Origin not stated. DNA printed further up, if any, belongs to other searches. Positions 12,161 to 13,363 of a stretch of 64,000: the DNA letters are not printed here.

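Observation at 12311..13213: NusB fused to a Nudix hydrolase domain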

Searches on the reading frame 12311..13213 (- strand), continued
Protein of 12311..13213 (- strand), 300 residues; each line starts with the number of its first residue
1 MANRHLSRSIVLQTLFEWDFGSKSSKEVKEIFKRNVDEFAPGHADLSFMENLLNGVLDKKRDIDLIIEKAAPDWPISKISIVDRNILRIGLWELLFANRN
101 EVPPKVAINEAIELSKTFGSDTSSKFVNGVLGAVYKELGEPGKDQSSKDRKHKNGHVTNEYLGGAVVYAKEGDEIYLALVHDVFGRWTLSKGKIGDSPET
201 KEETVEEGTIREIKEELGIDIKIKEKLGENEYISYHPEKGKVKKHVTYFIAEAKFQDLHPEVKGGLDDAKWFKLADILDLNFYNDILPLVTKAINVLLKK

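Call 33: predict_structure(alignment_id=A3)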
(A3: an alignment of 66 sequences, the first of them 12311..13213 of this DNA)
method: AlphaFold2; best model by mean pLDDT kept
length: 300 residues; sequences in the alignment: 66
mean_pLDDT: 84.4   pTM: 0.49
mean pLDDT of the five models: 84.4, 83.9, 82.5, 81.8, 81.5
residues with pLDDT >= 90: 127; 70-90: 142; 50-70: 15; < 50: 16
segments of 3 or more residues with pLDDT < 50: 141-155
pLDDT, mean of each block of 10 residues (from residue 1): 81 93 87 92 85 94 90 87 95 89 88 90 89 81 35 56 94 91 81 83 89 91 92 72 89 91 74 86 84 85
secondary structure, 60 per line:
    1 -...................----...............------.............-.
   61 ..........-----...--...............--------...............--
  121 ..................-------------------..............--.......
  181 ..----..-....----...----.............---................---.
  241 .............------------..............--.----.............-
elements in order: H2-20 H25-39 H46-58 H60-70 H81-95 H104-118 H121-138 E158-171 E174-182 E190-193 H205-217 E221-236 E240-253 E266-273 H274-279 H287-299

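Call 35: fold_search(model_id=the predicted structure, library=pdb)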
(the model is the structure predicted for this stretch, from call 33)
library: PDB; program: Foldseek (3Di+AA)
matches with E <= 10: 818; with E <= 0.001: 430
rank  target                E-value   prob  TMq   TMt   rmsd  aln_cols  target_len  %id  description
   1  3i7u_C                2.7e-10  1.00  0.40  0.84   2.5       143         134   25  Crystal structure of AP4A hydrolase (aq_158) from Aquifex aeolicus VF5 (released 2009-07-21)
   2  3i7u_A                3.3e-10  1.00  0.41  0.88   2.1       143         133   24  Crystal structure of AP4A hydrolase (aq_158) from Aquifex aeolicus VF5 (released 2009-07-21)
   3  9cxx_A                4.8e-09  1.00  0.39  0.39   2.6       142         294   25  Structure of Rv2985, a Nudix diadenosine polyphosphatase from M. tuberculosis, in complex with putative ATP (released 2026-01-14)
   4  5gg5                  1.3e-08  1.00  0.37  0.37   2.9       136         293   24  Crystal structure of Mycobacterium smegmatis MutT1 (released 2017-04-19)
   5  9cxx_B                1.5e-08  1.00  0.35  0.37   3.8       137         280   23  Structure of Rv2985, a Nudix diadenosine polyphosphatase from M. tuberculosis, in complex with putative ATP (released 2026-01-14)
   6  6m72                  1.6e-08  1.00  0.37  0.38   2.7       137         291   25  Crystal structure of Mycobacterium smegmatis MutT1 in complex with 8-oxo-dGDP (released 2020-10-14)
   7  5ggc_A                2.2e-08  1.00  0.37  0.38   2.6       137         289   25  Crystal structure of Mycobacterium smegmatis MutT1 in complex with phosphate and magnesium ions (excess magnesium, I) (released 2017-04-19)
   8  3gz8_C                3.3e-08  1.00  0.38  0.68   5.3       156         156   22  Cocrystal structure of NUDIX domain of Shewanella oneidensis NrtR complexed with ADP ribose (released 2009-06-09)
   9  6m6y                  3.4e-08  1.00  0.37  0.38   2.7       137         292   25  Crystal structure of Mycobacterium smegmatis MutT1 in complex with 8-oxo-dGTP (released 2020-10-14)
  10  5gg7_A                3.4e-08  1.00  0.37  0.38   3.0       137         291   26  Crystal structure of Mycobacterium smegmatis MutT1 in complex with 8-oxo-dGTP, 8-oxo-dGMP and pyrophosphate (I) (released 2017-04-19)
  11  5gg8                  3.6e-08  1.00  0.37  0.38   3.0       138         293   25  Crystal structure of Mycobacterium smegmatis MutT1 in complex with 8-oxo-dGTP, 8-oxo-dGMP and pyrophosphate (II) (released 2017-04-19)
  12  5gg6_B                4.8e-08  1.00  0.36  0.37   3.2       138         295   25  Crystal structure of Mycobacterium smegmatis MutT1 in complex with 8-oxo-dGTP (released 2017-04-19)
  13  5gg6_A                5.0e-08  1.00  0.36  0.37   2.7       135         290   25  Crystal structure of Mycobacterium smegmatis MutT1 in complex with 8-oxo-dGTP (released 2017-04-19)
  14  3gz8_A                5.3e-08  1.00  0.38  0.69   5.3       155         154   22  Cocrystal structure of NUDIX domain of Shewanella oneidensis NrtR complexed with ADP ribose (released 2009-06-09)
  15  1vc8_A                5.6e-08  1.00  0.37  0.82   2.9       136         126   25  Crystal Structure of a T.thermophilus HB8 Ap6A Hydrolase Ndx1-Ap6A Complex (released 2005-04-26)
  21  3imq_A                9.2e-08  1.00  0.43  0.92   1.9       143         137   31  Crystal structure of the NusB101-S10(delta loop) complex (released 2009-11-10)
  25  3r2d_B                1.3e-07  1.00  0.42  0.89   1.8       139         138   31  Crystal Structure of Antitermination Factors NusB and NusE in complex with dsRNA (released 2011-06-22)
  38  3r2c_B                4.5e-07  1.00  0.42  0.89   1.8       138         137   31  Crystal Structure of Antitermination Factors NusB and NusE in complex with BoxA RNA (released 2011-06-22)
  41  3r2c_A                4.7e-07  1.00  0.43  0.89   2.3       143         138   30  Crystal Structure of Antitermination Factors NusB and NusE in complex with BoxA RNA (released 2011-06-22)
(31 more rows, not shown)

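Call 65: list_cluster_members(proteins=[P0167, P0189, P0203, P0221, P0233, P0236, P0238, P0267, P0183, P0149])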
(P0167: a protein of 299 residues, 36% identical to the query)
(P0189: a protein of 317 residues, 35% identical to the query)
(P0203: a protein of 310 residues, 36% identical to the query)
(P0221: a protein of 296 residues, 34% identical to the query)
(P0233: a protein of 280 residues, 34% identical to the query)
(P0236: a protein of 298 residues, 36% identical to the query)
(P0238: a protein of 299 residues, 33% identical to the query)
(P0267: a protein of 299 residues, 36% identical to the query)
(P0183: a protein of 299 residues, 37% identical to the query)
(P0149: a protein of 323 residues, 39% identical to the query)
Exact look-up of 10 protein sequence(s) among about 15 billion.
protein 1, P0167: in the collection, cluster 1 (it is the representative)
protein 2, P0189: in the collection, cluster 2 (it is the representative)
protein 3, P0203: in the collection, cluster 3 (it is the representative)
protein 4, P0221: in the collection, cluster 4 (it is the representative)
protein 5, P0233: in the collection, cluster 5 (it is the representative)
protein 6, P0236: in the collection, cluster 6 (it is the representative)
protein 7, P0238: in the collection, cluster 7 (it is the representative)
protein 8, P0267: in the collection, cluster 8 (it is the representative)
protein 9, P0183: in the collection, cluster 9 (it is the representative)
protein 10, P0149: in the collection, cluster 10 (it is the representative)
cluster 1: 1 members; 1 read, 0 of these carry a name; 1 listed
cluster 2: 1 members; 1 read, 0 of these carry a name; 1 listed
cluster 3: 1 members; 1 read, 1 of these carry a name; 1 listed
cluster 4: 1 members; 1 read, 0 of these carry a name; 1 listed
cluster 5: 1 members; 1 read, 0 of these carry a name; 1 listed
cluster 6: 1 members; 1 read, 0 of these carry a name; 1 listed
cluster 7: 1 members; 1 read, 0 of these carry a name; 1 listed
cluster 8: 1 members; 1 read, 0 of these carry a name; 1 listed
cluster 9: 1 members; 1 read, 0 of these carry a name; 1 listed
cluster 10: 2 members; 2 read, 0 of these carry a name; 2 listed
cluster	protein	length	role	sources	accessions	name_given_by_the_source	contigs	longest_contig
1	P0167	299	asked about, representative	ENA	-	-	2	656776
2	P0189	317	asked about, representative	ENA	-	-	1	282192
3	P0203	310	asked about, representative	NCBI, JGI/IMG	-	N utilization substance protein B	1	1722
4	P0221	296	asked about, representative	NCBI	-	-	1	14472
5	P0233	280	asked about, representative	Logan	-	-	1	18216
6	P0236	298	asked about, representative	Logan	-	-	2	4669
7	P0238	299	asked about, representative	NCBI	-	-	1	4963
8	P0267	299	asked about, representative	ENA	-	-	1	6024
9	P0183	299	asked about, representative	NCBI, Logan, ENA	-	-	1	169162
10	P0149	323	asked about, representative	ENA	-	-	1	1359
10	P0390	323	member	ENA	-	-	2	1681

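Call 66: find_encoding_contigs(protein=P0167, flank=5000, max_places=1)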
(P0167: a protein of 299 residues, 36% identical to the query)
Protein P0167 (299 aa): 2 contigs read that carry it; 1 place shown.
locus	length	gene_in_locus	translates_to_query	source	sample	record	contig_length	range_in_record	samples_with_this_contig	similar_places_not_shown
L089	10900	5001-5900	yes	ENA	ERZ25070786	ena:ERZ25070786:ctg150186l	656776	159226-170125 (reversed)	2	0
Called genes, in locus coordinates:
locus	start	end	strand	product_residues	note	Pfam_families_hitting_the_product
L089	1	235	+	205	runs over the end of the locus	PF01351:RNase_HII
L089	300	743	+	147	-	-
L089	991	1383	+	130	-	-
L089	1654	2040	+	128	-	-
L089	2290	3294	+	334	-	PF00303:Thymidylat_synt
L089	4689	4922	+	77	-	PF01783:Ribosomal_L32p (weak)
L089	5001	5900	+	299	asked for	PF01029:NusB, PF00293:NUDIX (weak)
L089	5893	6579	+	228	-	PF22935:RM44_endonuclase (weak), PF14622:Ribonucleas_3_3, PF00636:Ribonuclease_3, PF00035:dsrm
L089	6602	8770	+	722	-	PF00005:ABC_tran (faint), PF02463:SMC_N, PF13175:AAA_15 (weak), PF13476:AAA_23, PF13304:AAA_21 (weak), PF02463:SMC_N, PF13304:AAA_21 (weak)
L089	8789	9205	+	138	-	PF00856:SET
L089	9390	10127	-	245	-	PF18306:LDcluster4, PF03641:Lysine_decarbox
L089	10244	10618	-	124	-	-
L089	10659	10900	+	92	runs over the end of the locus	PF01016:Ribosomal_L27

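Call 67: find_encoding_contigs(protein=P0183, flank=5000, max_places=1)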
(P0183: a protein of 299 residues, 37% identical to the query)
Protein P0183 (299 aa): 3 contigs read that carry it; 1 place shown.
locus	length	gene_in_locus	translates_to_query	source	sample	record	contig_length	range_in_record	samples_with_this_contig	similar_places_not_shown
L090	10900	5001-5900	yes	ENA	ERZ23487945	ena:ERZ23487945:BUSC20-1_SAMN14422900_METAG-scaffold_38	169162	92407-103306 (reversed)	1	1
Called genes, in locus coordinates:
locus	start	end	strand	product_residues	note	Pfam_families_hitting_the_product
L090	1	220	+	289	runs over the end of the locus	PF00753:Lactamase_B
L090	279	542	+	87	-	PF00312:Ribosomal_S15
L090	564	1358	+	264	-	PF01996:F420_ligase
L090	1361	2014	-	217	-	-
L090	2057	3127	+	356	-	PF11104:PilM_2, PF14450:FtsA (weak)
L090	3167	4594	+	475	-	PF01406:tRNA-synt_1e, PF09334:tRNA-synt_1g (weak), PF09190:DALR_2 (faint), PF23493:CysS_C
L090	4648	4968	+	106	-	PF01783:Ribosomal_L32p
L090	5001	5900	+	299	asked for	PF01029:NusB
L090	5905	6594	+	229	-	PF22935:RM44_endonuclase, PF14622:Ribonucleas_3_3, PF00636:Ribonuclease_3, PF00035:dsrm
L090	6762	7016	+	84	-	PF13083:KH_KhpA-B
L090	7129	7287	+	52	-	-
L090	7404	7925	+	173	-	-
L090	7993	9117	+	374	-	-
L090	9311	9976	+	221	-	PF01746:tRNA_m1G_MT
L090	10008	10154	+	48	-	-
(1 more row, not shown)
